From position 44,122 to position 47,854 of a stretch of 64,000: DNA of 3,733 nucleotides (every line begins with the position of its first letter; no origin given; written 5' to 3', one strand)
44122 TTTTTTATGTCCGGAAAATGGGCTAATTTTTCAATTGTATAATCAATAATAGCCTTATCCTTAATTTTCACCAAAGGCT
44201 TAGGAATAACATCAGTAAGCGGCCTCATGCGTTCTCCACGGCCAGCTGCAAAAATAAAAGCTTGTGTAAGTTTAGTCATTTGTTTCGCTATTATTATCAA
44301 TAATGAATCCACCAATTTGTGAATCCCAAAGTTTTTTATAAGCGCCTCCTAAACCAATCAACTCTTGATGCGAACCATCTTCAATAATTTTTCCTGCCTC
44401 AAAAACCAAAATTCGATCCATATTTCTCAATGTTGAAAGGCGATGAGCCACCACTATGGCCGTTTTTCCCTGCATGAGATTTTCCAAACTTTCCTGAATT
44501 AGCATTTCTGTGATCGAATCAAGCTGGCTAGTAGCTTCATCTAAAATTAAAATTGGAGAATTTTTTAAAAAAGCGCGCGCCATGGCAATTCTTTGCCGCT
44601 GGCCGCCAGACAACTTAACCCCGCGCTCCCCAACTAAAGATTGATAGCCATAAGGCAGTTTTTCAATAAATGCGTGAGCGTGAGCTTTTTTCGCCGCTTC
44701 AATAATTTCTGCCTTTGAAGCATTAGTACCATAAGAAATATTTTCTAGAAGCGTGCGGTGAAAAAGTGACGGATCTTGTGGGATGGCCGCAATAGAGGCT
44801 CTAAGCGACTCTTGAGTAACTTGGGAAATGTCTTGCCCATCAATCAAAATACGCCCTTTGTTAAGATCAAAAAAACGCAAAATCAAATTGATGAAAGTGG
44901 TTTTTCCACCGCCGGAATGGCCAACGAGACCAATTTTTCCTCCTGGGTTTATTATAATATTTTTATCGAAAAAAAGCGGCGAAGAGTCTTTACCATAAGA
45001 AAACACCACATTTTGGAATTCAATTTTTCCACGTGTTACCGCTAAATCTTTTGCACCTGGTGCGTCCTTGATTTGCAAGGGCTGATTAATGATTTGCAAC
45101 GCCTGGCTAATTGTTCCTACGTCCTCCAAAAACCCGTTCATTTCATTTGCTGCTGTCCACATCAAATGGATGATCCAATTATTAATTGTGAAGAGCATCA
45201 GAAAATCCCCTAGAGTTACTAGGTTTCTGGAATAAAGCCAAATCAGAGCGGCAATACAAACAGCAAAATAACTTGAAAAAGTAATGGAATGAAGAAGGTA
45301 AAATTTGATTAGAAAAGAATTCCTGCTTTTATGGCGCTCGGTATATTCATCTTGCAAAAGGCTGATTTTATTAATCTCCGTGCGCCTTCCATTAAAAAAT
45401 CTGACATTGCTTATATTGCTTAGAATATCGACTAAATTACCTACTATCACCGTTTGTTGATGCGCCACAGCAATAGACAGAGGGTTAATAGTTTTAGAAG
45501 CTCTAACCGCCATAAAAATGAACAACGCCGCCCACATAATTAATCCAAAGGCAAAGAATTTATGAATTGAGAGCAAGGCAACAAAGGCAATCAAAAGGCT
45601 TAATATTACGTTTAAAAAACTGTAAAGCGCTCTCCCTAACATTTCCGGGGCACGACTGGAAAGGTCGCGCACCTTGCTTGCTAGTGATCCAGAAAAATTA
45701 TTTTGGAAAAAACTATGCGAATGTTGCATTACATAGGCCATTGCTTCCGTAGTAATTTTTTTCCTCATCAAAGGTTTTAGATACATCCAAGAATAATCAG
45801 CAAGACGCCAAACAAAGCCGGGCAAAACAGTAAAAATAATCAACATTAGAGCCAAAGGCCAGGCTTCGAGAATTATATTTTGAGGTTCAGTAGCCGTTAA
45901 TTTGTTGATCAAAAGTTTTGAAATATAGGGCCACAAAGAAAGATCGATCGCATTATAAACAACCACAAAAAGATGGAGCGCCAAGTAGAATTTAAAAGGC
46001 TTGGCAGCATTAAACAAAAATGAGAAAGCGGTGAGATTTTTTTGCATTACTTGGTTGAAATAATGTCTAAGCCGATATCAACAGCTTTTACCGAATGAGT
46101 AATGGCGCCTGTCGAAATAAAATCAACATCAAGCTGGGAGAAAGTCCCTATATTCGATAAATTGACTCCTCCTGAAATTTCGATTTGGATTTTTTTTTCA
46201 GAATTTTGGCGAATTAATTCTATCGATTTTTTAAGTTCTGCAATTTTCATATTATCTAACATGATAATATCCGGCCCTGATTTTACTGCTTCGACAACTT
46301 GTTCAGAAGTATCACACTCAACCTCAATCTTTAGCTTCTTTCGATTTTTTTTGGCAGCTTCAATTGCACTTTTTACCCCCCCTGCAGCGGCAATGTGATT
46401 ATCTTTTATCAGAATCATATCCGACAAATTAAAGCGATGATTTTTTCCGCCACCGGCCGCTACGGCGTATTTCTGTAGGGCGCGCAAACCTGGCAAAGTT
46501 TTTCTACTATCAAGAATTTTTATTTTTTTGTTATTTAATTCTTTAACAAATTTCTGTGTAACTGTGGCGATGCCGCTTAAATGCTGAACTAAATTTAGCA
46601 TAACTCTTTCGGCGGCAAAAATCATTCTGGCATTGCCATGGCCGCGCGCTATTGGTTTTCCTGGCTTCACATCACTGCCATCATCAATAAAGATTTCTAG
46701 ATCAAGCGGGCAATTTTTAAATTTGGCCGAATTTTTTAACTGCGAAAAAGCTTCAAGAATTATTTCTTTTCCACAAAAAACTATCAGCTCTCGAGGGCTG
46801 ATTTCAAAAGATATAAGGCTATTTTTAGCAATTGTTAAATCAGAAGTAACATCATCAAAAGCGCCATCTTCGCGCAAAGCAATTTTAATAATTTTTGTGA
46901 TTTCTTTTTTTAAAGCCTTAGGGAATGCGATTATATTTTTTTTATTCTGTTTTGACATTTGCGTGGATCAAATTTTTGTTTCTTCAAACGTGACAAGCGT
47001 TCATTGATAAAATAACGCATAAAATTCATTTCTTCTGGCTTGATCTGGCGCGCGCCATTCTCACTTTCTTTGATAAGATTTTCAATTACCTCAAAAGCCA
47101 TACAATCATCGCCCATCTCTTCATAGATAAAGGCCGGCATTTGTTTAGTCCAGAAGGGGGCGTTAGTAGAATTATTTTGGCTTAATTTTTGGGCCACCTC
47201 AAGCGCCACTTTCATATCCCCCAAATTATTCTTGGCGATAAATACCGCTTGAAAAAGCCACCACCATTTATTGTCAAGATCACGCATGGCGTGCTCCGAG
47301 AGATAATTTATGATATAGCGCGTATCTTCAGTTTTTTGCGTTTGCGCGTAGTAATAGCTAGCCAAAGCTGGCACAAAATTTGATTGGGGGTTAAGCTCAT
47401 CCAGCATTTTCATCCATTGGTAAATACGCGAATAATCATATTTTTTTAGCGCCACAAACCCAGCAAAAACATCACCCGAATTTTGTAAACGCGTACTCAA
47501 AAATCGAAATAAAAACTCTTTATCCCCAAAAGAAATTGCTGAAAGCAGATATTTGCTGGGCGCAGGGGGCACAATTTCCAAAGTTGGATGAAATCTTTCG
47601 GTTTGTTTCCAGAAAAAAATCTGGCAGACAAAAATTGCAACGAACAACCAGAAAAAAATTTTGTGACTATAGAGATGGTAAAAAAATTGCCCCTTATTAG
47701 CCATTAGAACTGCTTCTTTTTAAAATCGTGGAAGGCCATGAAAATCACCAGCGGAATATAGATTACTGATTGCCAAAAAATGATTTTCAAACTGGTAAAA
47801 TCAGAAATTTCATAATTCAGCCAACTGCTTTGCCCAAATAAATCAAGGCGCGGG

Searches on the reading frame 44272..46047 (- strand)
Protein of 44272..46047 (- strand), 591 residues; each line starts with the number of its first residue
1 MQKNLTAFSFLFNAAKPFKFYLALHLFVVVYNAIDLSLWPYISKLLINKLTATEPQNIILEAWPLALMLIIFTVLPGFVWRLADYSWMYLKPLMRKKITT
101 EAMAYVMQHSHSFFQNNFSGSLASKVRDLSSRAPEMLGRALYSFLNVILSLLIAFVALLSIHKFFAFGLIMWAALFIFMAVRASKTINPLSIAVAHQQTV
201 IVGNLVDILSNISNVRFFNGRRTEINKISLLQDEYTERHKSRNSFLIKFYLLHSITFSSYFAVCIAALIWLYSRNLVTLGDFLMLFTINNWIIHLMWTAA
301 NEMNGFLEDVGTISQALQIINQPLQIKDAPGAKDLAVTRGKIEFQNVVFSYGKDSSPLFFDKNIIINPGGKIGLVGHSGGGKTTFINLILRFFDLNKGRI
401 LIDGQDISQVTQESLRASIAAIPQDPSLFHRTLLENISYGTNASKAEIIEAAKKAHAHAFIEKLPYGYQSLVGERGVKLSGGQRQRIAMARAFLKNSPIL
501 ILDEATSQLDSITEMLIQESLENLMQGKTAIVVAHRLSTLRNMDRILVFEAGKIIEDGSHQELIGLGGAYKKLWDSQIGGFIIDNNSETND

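Call 3: search_protein_families(library=pfam, proteins=[window:44272-46047:-], max_evalue=0.01)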
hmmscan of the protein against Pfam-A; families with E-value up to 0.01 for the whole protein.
window:44272-46047:- (591 aa): 3 families
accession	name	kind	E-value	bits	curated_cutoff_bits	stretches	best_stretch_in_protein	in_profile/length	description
PF00005.33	ABC_tran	-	2.5e-30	106.3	25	1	363-507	5-137/137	ABC transporter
PF00664.28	ABC_membrane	-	2.7e-14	54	28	1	34-289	13-270/274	ABC transporter transmembrane region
PF02463.25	SMC_N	-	4.3e-07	30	40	1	425-547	135-209/220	RecF/RecN/SMC N terminal domain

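Call 4: search_protein_families(library=ncbifam, proteins=[window:44272-46047:-], max_evalue=0.01)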
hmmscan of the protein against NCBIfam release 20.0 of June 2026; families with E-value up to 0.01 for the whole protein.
window:44272-46047:- (591 aa): 187 families (the best 25 are shown)
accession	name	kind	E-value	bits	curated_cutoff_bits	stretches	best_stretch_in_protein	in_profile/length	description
TIGR02203.1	MsbA_lipidA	equivalog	8.2e-105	351.4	602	1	8-576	2-568/572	lipid A export permease/ATP-binding protein MsbA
TIGR02204.1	MsbA_rel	hypoth_equivalog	4.2e-98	329.5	780.4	1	10-576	8-574/576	ABC transporter, permease/ATP-binding protein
NF010178.0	PRK13657.1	equivalog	1.4e-96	324.3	733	1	90-577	83-570/588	glucan ABC transporter ATP-binding protein/ permease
NF052233.1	CphA_assoc_ABC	equivalog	2.4e-93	313.9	880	1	12-578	176-744/766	cyanophycin metabolism-associated ABC transporter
NF045513.1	HepA_fam_ABC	equivalog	2.5e-89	300.4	725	1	67-574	99-606/610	heterocyst formation ABC transporter subunit HepA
NF008381.0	PRK11176.1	equivalog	1.9e-86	290.7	867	1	5-579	10-581/582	lipid A ABC transporter ATP-binding protein/permease MsbA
TIGR00958.1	3a01208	subfamily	5.8e-85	286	874.6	1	15-573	157-710/711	antigen peptide transporter 2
TIGR01846.1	type_I_sec_HlyB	subfamily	1.1e-80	271.9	725.55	1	318-578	433-693/694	type I secretion system permease/ATPase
TIGR01192.1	chvA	subfamily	1.9e-79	267.8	585.4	1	132-587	121-578/585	glucan export ABC transporter ATP-binding protein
TIGR03796.1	NHLM_micro_ABC1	equivalog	5.1e-76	256.4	853.3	1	26-573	160-708/710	NHLP family bacteriocin export ABC transporter peptidase/permease/ATPase subunit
TIGR03375.1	type_I_sec_LssB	subfamily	1.1e-75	255.3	693.1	1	115-564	240-689/696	type I secretion system permease/ATPase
TIGR03797.1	NHLM_micro_ABC2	equivalog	1.8e-74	251.5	709.4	1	5-577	121-685/686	NHLP bacteriocin export ABC transporter permease/ATPase subunit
TIGR02857.1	CydD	equivalog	9.4e-68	229.4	435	1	328-548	307-528/529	thiol reductant ABC exporter subunit CydD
TIGR01193.1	bacteriocin_ABC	subfamily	2.7e-67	227.8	523.85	1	66-574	199-706/708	peptide cleavage/export ABC transporter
NF000475.1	tet_ABC_46_B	exception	1.1e-62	212.4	1250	1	264-573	264-570/578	tetracycline efflux ABC transporter Tet(46) subunit B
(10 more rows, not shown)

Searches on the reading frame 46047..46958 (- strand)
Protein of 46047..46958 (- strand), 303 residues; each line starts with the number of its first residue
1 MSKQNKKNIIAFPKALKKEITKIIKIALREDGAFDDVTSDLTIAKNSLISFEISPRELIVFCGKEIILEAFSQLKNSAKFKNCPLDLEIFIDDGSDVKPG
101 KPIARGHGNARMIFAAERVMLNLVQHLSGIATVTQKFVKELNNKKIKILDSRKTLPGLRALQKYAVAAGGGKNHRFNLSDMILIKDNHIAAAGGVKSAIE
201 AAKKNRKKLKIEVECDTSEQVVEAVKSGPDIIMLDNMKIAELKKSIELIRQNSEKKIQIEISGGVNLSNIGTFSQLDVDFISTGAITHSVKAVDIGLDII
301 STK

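Call 3: search_protein_families(library=pfam, proteins=[window:46047-46958:-], max_evalue=0.01)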
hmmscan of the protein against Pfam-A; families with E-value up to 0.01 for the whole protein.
window:46047-46958:- (303 aa): 3 families
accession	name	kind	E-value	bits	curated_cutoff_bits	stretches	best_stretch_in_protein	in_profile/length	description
PF01729.25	QRPTase_C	-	1.1e-62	211.1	23.1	1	130-298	1-169/169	Quinolinate phosphoribosyl transferase, C-terminal domain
PF02749.22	QRPTase_N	-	4.7e-16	59.2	27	1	36-128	1-82/82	Quinolinate phosphoribosyl transferase, N-terminal domain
PF00834.25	Ribul_P_3_epim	-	0.0039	17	21.1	0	237-284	151-194/198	Ribulose-phosphate 3 epimerase family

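Call 4: search_protein_families(library=ncbifam, proteins=[window:46047-46958:-], max_evalue=0.01)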
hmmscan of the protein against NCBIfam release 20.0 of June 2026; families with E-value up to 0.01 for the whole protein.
window:46047-46958:- (303 aa): 5 families
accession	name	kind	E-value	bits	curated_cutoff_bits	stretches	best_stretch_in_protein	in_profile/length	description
TIGR00078.1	nadC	equivalog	3.7e-89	298.5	198.4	1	24-299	2-269/269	carboxylating nicotinate-nucleotide diphosphorylase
TIGR01334.1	modD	hypoth_equivalog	6.9e-28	97.9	178.85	1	80-286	55-265/277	ModD protein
NF006415.0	PRK08662.1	equivalog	2e-08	33.4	243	1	90-172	74-156/381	nicotinate phosphoribosyltransferase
NF005529.0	PRK07188.1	equivalog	2.8e-06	26.5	378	1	53-175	49-167/358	nicotinate phosphoribosyltransferase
TIGR03128.2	RuMP_HxlA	equivalog_domain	0.0052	16.5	200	1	190-289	85-191/205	3-hexulose-6-phosphate synthase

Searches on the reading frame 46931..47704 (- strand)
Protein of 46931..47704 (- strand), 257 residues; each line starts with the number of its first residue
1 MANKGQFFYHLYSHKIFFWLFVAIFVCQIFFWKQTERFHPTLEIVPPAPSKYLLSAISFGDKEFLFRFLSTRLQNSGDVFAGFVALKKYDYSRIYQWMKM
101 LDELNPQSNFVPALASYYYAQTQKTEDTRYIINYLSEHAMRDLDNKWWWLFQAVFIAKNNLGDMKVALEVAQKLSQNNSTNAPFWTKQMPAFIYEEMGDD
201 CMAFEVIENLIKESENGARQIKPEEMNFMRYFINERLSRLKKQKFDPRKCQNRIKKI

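Call 3: search_protein_families(library=pfam, proteins=[window:46931-47704:-], max_evalue=0.01)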
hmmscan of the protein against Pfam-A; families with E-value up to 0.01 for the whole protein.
window:46931-47704:- (257 aa): 0 families

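Call 4: search_protein_families(library=ncbifam, proteins=[window:46931-47704:-], max_evalue=0.01)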
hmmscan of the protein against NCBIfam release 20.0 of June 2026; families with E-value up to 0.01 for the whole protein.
window:46931-47704:- (257 aa): 0 families

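Call 13: search_solved_structures(query=window:46931-47704:-, max_evalue=10)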
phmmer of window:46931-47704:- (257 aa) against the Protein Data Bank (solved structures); distinct sequences matched with E-value up to 10: 1.
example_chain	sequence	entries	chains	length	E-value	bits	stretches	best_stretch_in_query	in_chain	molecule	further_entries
3soi_A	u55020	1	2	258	0.41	13.4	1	98-202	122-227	Beta-lactamase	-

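Call 15: find_homologous_proteins(query=window:46931-47704:-)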
Query window:46931-47704:- (257 aa): 249 proteins with E <= 0.001 among 714 candidates; the best 120 are listed.
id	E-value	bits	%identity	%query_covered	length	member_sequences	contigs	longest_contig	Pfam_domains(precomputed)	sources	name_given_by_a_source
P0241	2.7e-153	527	89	99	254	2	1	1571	-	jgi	jgi:hypothetical protein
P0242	1.5e-130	452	75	96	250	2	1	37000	-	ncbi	ncbi:MAG: hypothetical protein V4694_06765 [Pseudomonadota bacterium]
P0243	7.5e-128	443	73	97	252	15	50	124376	-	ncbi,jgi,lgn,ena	jgi:hypothetical protein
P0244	2.1e-127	442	73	97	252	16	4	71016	-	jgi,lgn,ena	-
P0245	8.1e-127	440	73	96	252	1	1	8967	-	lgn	-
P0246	2.5e-126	439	71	97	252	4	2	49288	-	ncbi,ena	-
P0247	2.9e-126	438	73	95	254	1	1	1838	-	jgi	jgi:hypothetical protein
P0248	3.2e-126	438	71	97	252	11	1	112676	-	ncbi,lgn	-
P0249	2.4e-125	435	71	96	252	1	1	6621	-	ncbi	-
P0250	1.8e-124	432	75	96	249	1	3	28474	-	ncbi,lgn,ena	-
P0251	1.9e-124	432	73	96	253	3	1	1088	-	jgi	jgi:hypothetical protein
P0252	3.2e-124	432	70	98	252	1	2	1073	-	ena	-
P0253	1.1e-123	430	69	97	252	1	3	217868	-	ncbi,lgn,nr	ncbi:MAG: hypothetical protein KA100_03040 [Rickettsiales bacterium]|nr:hypothetical protein [Ricket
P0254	1.9e-123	429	71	96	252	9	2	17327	-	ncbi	-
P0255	3.8e-123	428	71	96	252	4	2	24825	-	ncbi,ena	-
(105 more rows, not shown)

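Call 23: predict_structure(alignment_id=A2)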
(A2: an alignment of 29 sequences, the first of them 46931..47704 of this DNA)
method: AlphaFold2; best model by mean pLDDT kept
length: 257 residues; sequences in the alignment: 29
mean_pLDDT: 81.1   pTM: 0.72
mean pLDDT of the five models: 81.1, 80.6, 80.4, 80.0, 79.6
residues with pLDDT >= 90: 92; 70-90: 111; 50-70: 41; < 50: 13
segments of 3 or more residues with pLDDT < 50: 40-42, 78-84
pLDDT, mean of each block of 10 residues (from residue 1): 57 83 93 71 64 74 87 67 57 91 92 90 89 97 96 97 97 93 88 89 84 74 69 73 76 53
secondary structure, 60 per line:
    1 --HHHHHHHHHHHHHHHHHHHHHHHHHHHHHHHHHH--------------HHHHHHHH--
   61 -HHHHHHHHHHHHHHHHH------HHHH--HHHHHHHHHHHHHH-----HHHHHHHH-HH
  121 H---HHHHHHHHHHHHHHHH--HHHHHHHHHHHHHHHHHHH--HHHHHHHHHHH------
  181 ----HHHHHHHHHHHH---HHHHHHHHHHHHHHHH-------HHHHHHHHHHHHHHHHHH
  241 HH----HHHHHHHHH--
elements in order: H3-36 H51-58 H62-78 H85-88 H91-104 H110-117 H125-140 H143-161 H164-174 H185-196 H200-215 H223-242 H247-255

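Call 73: search_solved_structures(query=A4, max_evalue=1)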
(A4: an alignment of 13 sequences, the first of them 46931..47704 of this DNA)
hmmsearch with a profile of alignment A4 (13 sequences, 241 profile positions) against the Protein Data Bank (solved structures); distinct sequences matched with E-value up to 1: 1.
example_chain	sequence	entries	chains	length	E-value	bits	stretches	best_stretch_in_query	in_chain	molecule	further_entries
8v14_A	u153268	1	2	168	0.95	12.1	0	185-227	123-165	NMDA receptor auxiliary protein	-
